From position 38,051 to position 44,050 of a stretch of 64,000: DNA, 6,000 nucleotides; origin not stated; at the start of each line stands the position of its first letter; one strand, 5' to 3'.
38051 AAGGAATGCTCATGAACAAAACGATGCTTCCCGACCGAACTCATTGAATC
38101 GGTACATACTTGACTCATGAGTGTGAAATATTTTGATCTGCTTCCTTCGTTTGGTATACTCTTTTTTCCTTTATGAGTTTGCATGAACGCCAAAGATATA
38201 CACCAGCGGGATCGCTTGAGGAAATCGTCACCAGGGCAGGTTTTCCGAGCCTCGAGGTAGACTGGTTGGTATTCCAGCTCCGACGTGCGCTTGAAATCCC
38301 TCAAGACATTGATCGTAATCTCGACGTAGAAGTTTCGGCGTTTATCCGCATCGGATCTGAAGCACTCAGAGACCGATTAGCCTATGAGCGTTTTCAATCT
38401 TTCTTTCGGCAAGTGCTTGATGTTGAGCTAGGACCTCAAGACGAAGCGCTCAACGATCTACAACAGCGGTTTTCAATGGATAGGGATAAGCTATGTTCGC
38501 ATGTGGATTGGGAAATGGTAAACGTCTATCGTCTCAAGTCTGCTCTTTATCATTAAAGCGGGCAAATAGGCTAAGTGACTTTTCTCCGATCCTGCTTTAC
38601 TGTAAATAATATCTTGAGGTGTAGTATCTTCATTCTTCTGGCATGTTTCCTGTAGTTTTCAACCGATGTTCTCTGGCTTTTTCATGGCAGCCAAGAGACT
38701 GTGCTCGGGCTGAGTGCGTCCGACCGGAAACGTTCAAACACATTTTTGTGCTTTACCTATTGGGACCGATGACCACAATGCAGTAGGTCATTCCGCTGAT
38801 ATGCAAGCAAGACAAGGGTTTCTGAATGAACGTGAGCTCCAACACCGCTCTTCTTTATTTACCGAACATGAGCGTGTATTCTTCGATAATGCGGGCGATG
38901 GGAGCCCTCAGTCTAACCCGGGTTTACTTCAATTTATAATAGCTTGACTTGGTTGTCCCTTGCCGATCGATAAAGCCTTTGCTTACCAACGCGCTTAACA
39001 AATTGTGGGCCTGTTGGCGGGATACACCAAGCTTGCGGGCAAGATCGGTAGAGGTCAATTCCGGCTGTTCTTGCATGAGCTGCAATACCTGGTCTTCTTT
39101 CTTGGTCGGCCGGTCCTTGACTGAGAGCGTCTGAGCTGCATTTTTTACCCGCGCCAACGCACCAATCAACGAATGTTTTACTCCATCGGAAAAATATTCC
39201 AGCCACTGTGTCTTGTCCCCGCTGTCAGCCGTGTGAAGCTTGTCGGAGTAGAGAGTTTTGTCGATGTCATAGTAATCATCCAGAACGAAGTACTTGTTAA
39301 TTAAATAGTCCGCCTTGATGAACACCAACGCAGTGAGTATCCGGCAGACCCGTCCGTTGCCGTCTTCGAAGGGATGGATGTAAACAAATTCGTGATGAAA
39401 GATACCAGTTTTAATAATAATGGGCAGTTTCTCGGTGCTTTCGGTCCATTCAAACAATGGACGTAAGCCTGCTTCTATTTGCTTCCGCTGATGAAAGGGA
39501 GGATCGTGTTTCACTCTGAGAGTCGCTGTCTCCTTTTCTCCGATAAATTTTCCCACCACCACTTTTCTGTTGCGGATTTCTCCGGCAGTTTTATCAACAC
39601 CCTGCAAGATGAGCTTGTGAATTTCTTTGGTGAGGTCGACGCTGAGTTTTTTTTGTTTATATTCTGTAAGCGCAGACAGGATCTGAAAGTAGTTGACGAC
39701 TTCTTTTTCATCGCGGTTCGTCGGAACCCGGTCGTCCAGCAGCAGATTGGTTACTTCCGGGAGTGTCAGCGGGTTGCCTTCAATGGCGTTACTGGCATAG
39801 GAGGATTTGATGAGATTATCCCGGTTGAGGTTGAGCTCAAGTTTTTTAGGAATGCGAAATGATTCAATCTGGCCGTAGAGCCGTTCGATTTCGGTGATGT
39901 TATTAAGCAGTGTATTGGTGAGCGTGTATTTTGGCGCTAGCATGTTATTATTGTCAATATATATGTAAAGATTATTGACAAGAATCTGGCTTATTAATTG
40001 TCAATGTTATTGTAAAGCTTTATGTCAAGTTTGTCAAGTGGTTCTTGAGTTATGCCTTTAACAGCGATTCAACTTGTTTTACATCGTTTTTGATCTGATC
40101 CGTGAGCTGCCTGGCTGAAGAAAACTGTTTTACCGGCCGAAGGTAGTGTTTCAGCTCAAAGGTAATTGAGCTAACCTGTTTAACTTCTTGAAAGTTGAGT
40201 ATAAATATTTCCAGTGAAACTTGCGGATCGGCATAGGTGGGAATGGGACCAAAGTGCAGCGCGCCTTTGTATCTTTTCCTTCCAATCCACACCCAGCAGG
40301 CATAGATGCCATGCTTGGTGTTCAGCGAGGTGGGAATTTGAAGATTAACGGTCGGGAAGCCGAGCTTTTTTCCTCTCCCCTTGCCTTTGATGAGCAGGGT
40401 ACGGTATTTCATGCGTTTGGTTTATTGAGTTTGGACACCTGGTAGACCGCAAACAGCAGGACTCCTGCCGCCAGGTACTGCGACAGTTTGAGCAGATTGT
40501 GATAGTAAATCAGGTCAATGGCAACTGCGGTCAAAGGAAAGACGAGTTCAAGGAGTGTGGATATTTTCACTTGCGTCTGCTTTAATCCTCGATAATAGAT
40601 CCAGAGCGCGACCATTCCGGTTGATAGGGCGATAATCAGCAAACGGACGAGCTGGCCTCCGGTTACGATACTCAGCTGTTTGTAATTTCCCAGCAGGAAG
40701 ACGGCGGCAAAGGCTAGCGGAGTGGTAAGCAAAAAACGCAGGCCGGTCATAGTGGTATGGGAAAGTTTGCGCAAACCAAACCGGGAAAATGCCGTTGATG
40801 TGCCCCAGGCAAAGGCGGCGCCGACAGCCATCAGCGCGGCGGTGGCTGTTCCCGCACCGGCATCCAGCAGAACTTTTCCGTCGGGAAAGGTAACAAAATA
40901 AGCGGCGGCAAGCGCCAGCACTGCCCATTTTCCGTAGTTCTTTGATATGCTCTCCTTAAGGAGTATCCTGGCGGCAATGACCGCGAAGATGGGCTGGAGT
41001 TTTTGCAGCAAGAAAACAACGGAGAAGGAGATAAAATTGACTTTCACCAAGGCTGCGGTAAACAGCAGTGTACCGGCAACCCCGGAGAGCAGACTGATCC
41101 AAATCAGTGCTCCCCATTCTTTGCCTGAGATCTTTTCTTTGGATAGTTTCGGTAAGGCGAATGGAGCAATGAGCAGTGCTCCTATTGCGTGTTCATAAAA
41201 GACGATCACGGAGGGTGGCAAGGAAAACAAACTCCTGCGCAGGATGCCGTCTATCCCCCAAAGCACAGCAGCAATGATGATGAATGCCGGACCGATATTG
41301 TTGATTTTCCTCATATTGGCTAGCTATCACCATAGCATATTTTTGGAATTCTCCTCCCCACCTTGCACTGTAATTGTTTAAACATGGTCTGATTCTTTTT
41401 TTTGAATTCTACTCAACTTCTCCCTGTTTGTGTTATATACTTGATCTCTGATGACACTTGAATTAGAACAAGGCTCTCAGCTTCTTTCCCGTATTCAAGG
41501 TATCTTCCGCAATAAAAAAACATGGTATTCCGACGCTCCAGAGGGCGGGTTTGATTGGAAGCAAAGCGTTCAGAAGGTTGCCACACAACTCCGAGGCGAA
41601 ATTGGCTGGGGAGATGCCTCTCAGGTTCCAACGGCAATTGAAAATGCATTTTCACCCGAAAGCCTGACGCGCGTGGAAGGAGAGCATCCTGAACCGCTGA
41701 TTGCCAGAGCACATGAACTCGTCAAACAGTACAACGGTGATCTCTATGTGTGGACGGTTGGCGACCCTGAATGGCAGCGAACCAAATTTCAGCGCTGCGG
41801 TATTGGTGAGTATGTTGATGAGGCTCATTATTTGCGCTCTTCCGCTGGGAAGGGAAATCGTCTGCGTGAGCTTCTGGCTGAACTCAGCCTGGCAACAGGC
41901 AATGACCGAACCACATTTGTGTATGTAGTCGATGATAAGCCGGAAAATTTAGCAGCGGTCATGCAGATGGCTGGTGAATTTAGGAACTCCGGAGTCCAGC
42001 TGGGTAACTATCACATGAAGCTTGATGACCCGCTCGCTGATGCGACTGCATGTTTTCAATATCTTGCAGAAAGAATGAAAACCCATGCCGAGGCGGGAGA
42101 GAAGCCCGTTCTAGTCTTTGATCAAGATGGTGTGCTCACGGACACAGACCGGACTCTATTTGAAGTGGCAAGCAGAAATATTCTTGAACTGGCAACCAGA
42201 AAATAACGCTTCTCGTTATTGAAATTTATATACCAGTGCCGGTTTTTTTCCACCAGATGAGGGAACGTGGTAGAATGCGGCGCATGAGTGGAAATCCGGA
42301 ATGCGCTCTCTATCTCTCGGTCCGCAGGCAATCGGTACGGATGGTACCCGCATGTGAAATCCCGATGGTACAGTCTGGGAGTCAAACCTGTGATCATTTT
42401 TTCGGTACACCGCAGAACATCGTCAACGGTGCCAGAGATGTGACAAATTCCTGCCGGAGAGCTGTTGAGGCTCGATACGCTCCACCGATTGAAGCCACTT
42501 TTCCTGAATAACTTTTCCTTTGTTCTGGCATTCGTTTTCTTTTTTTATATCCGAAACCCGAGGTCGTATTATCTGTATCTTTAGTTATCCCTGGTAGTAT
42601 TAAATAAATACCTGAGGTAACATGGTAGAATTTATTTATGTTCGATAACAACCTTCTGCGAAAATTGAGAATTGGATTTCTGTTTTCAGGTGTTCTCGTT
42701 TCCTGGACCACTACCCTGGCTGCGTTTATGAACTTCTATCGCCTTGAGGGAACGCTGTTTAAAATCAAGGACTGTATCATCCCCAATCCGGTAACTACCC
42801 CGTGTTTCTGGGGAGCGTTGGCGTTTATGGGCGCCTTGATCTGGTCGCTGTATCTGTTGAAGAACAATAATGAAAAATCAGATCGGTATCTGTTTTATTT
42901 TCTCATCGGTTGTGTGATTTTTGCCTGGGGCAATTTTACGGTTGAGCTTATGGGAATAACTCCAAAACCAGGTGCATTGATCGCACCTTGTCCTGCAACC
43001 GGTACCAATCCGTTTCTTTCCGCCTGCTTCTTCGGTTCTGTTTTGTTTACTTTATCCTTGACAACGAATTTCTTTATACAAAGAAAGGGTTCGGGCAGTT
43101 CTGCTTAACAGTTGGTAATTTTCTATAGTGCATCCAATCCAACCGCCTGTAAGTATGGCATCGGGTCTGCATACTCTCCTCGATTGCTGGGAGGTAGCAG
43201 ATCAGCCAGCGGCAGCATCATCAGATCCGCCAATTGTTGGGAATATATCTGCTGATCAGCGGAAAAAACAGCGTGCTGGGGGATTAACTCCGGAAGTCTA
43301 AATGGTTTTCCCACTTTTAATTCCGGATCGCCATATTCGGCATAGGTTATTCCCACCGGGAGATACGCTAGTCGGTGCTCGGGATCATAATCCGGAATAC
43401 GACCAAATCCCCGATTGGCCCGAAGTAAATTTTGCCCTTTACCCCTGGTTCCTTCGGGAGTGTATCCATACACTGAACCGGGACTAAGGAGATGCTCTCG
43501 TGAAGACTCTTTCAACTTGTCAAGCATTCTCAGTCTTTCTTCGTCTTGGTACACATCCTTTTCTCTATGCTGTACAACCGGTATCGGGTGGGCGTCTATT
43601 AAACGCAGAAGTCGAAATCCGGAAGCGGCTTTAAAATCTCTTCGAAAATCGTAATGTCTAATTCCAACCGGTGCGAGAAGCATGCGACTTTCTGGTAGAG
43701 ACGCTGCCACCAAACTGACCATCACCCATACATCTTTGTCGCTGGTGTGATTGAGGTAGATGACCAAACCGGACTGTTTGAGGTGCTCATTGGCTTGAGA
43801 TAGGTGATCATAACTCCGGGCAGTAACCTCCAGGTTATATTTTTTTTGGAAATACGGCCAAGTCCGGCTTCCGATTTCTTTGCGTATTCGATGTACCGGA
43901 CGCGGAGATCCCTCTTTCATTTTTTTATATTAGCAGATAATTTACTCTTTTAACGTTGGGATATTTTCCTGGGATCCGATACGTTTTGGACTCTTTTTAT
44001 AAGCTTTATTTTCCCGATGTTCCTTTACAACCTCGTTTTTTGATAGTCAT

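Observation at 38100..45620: Sharp compositional island (about 50-58% GC in a 35-40% GC background)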

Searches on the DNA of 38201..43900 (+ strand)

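Call 74: search_dna_similar(query=window:38201-43900:+, collection=plasmids, mode=distant, max_rows=8)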
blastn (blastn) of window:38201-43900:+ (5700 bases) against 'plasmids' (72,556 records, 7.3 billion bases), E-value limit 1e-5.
No match.

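Call 75: search_dna_similar(query=window:38201-43900:+, collection=phages, mode=distant, max_rows=8)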
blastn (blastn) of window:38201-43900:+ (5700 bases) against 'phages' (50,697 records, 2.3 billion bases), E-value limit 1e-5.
No match.

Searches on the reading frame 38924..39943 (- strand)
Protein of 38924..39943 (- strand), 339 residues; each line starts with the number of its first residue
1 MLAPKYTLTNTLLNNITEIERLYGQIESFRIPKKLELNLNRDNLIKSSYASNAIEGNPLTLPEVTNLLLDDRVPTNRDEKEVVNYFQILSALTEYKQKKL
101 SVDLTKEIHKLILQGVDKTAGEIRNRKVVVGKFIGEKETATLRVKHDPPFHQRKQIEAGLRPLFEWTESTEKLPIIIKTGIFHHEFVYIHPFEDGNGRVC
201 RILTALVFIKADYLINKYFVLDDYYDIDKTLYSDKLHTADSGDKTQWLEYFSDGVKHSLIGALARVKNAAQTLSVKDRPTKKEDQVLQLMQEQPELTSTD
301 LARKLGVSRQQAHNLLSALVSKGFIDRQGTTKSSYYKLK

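Call 8: search_protein_families(library=pfam, proteins=[window:38924-39943:-], max_evalue=0.01)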
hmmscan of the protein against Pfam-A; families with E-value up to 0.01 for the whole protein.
window:38924-39943:- (339 aa): 14 families
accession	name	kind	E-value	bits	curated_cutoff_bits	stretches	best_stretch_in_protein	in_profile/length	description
PF02661.23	Fic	-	9.4e-18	65.3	24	1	100-206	2-91/93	Fic/DOC family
PF09339.16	HTH_IclR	-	2.1e-08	34.3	22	1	285-328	7-51/52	IclR helix-turn-helix domain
PF12802.13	MarR_2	-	4.7e-08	33.5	27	1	285-328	9-53/61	MarR family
PF13412.12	HTH_24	-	4.3e-07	29.9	21.9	1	286-325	8-47/48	Winged helix-turn-helix DNA-binding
PF01047.28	MarR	-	5.7e-06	26.6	24.6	1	286-328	8-50/59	MarR family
PF01978.25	TrmB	-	5.9e-06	26.5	25.6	1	283-335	10-62/68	Sugar-specific transcriptional regulator TrmB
PF08279.18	HTH_11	-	3.1e-05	24.2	25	1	285-323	4-43/55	HTH domain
PF13545.12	HTH_Crp_2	-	0.0004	20.7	27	1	294-328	21-56/70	Crp-like helix-turn-helix domain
PF12840.13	HTH_20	-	0.00061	20.2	27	1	286-327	9-50/51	Helix-turn-helix domain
PF13404.12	HTH_AsnC-type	-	0.0011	19.2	27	1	286-313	8-35/42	AsnC-type helix-turn-helix domain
PF08100.18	Dimerisation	-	0.0012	19.1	25.6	1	289-337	33-82/93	O-methyltransferase dimerisation domain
PF22168.2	DIP2311-like_C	-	0.0016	19.2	27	1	290-339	14-63/63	Transcriptional regulator DIP2311-like, C-terminal domain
PF25213.1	HVO_A0261_N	-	0.0061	16.9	35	0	285-330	15-59/86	HVO_A0261 N-terminal domain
PF24409.1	wHTH-PRTase_assc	-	0.0071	16.8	27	0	286-329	3-45/83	wHTH-PRTase associated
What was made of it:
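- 38924..39943 (-): Fic + C-terminal winged-HTH protein (339 aa), SoFic-like; candidate toxin or abortive-infection gene. Pfam Fic 9.4e-18 plus HTH (call 8).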

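Call 49: search_protein_families(library=ncbifam, proteins=[window:38924-39943:-], max_evalue=0.001)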
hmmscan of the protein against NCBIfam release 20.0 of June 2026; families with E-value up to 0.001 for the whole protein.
window:38924-39943:- (339 aa): 9 families
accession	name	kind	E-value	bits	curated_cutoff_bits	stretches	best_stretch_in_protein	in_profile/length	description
NF046030.1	ProtAdlyltaseSoFic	equivalog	2.8e-16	59.4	550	1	75-332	87-342/361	protein adenylyltransferase Fic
TIGR02613.1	mob_myst_B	hypoth_equivalog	2.3e-10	40.7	124.4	1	182-249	115-183/186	mobile mystery protein B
TIGR04176.1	MarR_EPS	equivalog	2.7e-07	30.6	88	1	284-332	7-55/105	MarR family EPS-associated transcriptional regulator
NF053606.1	Sta1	subfamily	7.8e-07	29.1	80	1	281-333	20-72/100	Sta1 family transcriptional regulator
TIGR01884.1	cas_HTH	subfamily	1.8e-05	24.2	60.2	1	277-338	138-198/202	CRISPR-associated CARF protein Csa3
NF040939.2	trans_reg_lrs14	equivalog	2.6e-05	24.2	90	1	284-332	24-73/103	Lrs14 family HTH-type transcriptional regulator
NF046029.1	ProtAdlyltaseNmFic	equivalog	7e-05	22.6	230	0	185-211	92-118/177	protein adenylyltransferase Fic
NF053777.1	Saro0803TransReg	equivalog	0.0002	21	200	1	280-331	36-87/140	Saro_0803 family transcriptional regulator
NF033788.1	HTH_metalloreg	subfamily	0.00035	20.3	55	1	285-339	15-69/77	metalloregulator ArsR/SmtB family transcription factor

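Call 50: search_protein_families(library=padloc, proteins=[window:38924-39943:-], max_evalue=0.001)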
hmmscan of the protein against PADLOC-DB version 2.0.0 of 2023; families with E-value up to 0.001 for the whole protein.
window:38924-39943:- (339 aa): 16 families
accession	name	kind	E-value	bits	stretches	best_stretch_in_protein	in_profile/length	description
PDLC03963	SoFic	-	7.6e-55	184.7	1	9-336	22-349/361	-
PDLC04840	PDC-S04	-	2.6e-20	71.1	1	40-210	8-176/227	-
PDLC04836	PDC-S04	-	4.5e-20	69.8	1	43-208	25-187/244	-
PDLC04839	PDC-S04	-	2.1e-17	61.5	1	86-255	43-202/205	-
PDLC04837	PDC-S04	-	2.6e-16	57.6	1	45-252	27-221/234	-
PDLC04966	PDC-S24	-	1.5e-14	51.8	1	90-212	221-340/497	-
PDLC04838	PDC-S04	-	2.5e-12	45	1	91-216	54-170/209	-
PDLC01434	CasR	-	1e-05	23.5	1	279-332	126-176/191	"CAS-I,CAS-II,CAS-III,CAS-IV,CAS-V,CAS-VI; associated_signaling"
PDLC04842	PDC-S04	-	1.2e-05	23.2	0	186-233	108-149/202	-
PDLC01850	CARF3--CARF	-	1.6e-05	22.9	1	274-331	138-195/209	-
PDLC01268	CasR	-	8e-05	20.7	1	279-332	122-173/179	"CAS-I,CAS-II,CAS-III,CAS-IV,CAS-V,CAS-VI; associated_signaling"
PDLC05078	PDC-S72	-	0.00014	19.1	0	269-337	304-372/377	-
PDLC04841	PDC-S04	-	0.00023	18.9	0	185-235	205-249/292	-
PDLC01866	CARF3--CARF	-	0.00037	18.5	0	276-329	134-187/207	-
PDLC01879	CARF3--CARF_TM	-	0.00059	17.5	0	280-338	155-209/222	-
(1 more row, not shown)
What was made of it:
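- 38924..39943 (-): PADLOC SoFic 7.6e-55 over residues 9-336 (call 50).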

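Call 51: search_solved_structures(query=window:38924-39943:-, max_evalue=0.00001, show_alignments=1)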
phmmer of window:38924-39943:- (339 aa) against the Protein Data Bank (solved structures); distinct sequences matched with E-value up to 0.00001: 26.
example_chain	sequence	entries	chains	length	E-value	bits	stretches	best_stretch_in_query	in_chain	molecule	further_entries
4rgl_A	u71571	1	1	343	3.3e-25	92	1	3-327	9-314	Filamentation induced by cAMP protein Fic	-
8uqu_A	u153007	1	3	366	2.1e-17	66.4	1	32-332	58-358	Fido domain-containing protein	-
6i7j_A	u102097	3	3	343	4.4e-13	52.2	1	47-226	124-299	Adenosine monophosphate-protein transferase FICD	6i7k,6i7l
6i7h_A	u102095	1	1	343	2e-12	50.1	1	47-226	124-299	Adenosine monophosphate-protein transferase FICD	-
6i7g_A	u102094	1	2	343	2.4e-12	49.8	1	47-226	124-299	Adenosine monophosphate-protein transferase FICD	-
4u04_A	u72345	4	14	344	2.4e-12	49.8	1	47-226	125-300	Adenosine monophosphate-protein transferase FICD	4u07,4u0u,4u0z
6i7i_A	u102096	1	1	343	3e-12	49.4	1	47-226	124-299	Adenosine monophosphate-protein transferase FICD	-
5jj6_A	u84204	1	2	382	3.3e-12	49.3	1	44-271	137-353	Adenosine monophosphate-protein transferase FICD homolog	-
6zmd_B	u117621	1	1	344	6e-12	48.5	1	47-214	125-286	Protein adenylyltransferase FICD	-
7b7z_A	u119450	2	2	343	1.1e-11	47.6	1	47-226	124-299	Protein adenylyltransferase FICD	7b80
9yz5_A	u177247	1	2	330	1.9e-11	46.8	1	47-226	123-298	Protein adenylyltransferase FICD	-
4u0s_A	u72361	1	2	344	2.2e-11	46.6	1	47-226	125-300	Adenosine monophosphate-protein transferase FICD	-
5jj7_A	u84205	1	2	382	2.9e-11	46.2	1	44-271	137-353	Adenosine monophosphate-protein transferase FICD homolog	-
4x2e_A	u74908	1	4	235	3e-11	46.2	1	37-252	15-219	Fic family protein putative filamentation induced by cAMP protein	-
3cuc_A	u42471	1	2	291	1.5e-10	43.9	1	16-237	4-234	Protein of unknown function with a Fic domain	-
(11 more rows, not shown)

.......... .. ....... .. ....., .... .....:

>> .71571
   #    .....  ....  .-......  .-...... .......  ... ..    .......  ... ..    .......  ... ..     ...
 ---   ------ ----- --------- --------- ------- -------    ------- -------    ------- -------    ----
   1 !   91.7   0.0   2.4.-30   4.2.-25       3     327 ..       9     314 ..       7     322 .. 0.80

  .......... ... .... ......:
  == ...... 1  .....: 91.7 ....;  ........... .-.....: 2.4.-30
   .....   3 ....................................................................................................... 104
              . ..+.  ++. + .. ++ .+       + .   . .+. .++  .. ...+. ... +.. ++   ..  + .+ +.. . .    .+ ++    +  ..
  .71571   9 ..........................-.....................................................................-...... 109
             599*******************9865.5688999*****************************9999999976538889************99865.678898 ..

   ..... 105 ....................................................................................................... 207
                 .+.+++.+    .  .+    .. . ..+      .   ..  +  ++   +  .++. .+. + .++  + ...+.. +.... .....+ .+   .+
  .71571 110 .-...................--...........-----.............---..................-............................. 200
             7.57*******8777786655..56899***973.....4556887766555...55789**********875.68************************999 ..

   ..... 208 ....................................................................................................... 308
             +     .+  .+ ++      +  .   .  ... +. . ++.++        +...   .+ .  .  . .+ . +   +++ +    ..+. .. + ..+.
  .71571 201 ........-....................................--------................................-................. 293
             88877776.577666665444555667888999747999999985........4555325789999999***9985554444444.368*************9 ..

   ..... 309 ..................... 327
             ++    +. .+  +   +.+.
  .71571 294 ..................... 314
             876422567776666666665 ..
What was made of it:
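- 38924..39943 (-): PDB 4RGL 3.3e-25 (call 51).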

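Call 76: find_related_loci(query=window:38924-39943:-, collection=viral_contigs, flank=8000)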
Query window:38924-39943:- (339 aa) in viral_contigs; peptide patterns used: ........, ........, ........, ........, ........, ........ (x = any residue, [..] = any of these).
6 stretches matched a pattern, but none encodes a relative of the query by tblastn (E <= 1e-3).
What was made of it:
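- No plasmid, phage or viral match (calls 74-76).
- Tried and rejected: Plasmid, phage and viral-contig searches were all negative (calls 74-76).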

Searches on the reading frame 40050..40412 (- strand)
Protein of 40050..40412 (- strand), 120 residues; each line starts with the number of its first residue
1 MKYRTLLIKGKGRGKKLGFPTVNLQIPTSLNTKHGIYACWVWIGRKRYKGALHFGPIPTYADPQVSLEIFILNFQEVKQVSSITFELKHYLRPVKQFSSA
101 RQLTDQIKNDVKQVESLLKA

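Call 8: search_protein_families(library=pfam, proteins=[window:40050-40412:-], max_evalue=0.01)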
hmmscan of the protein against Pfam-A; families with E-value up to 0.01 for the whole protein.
window:40050-40412:- (120 aa): 1 family
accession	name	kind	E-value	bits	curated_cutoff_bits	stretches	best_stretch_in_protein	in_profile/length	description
PF01687.23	Flavokinase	-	8.1e-29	100.8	19.6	1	7-117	11-123/124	Riboflavin kinase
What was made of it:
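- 40050..40412 (-): Monofunctional riboflavin kinase (120 aa); its start overlaps the EamA stop by 4 nt. Pfam Flavokinase 8.1e-29 (call 8).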

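Call 49: search_protein_families(library=ncbifam, proteins=[window:40050-40412:-], max_evalue=0.001)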
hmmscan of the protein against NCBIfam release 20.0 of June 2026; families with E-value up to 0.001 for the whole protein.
window:40050-40412:- (120 aa): 7 families
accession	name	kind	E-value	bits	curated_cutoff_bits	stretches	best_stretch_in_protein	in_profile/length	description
NF004160.0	PRK05627.1-3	equivalog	7.5e-24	84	295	1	6-119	197-320/325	bifunctional riboflavin kinase/FAD synthetase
NF004162.0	PRK05627.1-5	equivalog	2.3e-22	79.8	241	1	6-118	187-299/304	bifunctional riboflavin kinase/FAD synthetase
TIGR00083.1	ribF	equivalog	6.9e-20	71.6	184.35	1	7-118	175-289/290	riboflavin biosynthesis protein RibF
NF004159.0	PRK05627.1-2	equivalog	2.3e-16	59.8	306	1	7-119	194-308/326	bifunctional riboflavin kinase/FAD synthetase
NF004163.0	PRK05627.1-6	equivalog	3.9e-14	52.5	315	1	8-117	196-306/313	bifunctional riboflavin kinase/FAD synthetase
NF004161.0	PRK05627.1-4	equivalog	4.4e-14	52.2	461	1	6-116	195-309/324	bifunctional riboflavin kinase/FAD synthetase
NF004158.0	PRK05627.1-1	equivalog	1.6e-12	47.4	396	1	4-113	189-299/304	bifunctional riboflavin kinase/FAD synthetase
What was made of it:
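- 40050..40412 (-): Matches only the C-terminal kinase part of RibF models (call 49).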
